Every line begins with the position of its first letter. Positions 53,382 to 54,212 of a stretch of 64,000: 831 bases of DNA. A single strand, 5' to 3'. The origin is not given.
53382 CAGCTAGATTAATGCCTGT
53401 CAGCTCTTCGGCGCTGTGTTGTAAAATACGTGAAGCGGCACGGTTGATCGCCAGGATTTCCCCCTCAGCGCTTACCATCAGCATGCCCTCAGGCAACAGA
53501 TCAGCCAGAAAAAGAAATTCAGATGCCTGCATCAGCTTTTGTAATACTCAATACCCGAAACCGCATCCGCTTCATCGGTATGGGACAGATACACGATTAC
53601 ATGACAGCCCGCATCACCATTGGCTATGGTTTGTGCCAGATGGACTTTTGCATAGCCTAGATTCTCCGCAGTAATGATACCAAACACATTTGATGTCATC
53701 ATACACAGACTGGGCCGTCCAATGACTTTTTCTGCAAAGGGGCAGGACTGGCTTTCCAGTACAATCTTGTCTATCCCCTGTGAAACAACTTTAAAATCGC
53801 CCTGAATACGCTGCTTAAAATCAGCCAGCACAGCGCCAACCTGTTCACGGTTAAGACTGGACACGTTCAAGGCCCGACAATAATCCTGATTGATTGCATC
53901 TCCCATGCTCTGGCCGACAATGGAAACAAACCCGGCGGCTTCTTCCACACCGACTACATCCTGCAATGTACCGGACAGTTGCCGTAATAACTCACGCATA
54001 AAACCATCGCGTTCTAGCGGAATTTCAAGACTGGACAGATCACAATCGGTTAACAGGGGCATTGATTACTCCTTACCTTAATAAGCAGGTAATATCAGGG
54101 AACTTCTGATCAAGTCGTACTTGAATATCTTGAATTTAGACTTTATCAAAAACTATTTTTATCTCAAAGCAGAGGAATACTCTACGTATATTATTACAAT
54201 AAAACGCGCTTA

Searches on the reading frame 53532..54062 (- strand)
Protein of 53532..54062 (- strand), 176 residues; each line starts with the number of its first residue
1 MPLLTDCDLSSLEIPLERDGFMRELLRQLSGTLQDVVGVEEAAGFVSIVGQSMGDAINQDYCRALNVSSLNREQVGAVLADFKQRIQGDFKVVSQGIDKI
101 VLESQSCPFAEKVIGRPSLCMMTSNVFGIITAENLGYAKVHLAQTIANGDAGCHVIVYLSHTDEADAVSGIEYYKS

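Call 3: search_protein_families(library=pfam, proteins=[window:53532-54062:-], max_evalue=0.01)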
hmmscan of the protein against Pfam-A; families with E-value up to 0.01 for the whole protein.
window:53532-54062:- (176 aa): 1 family
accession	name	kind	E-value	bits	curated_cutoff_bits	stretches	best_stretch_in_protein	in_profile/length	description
PF18546.6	MetOD1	-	2e-19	70.5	23.8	1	26-157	2-141/142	Methanogen output domain 1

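Call 4: search_protein_families(library=ncbifam, proteins=[window:53532-54062:-], max_evalue=0.01)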
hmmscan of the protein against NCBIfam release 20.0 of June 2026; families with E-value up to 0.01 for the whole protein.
window:53532-54062:- (176 aa): 0 families
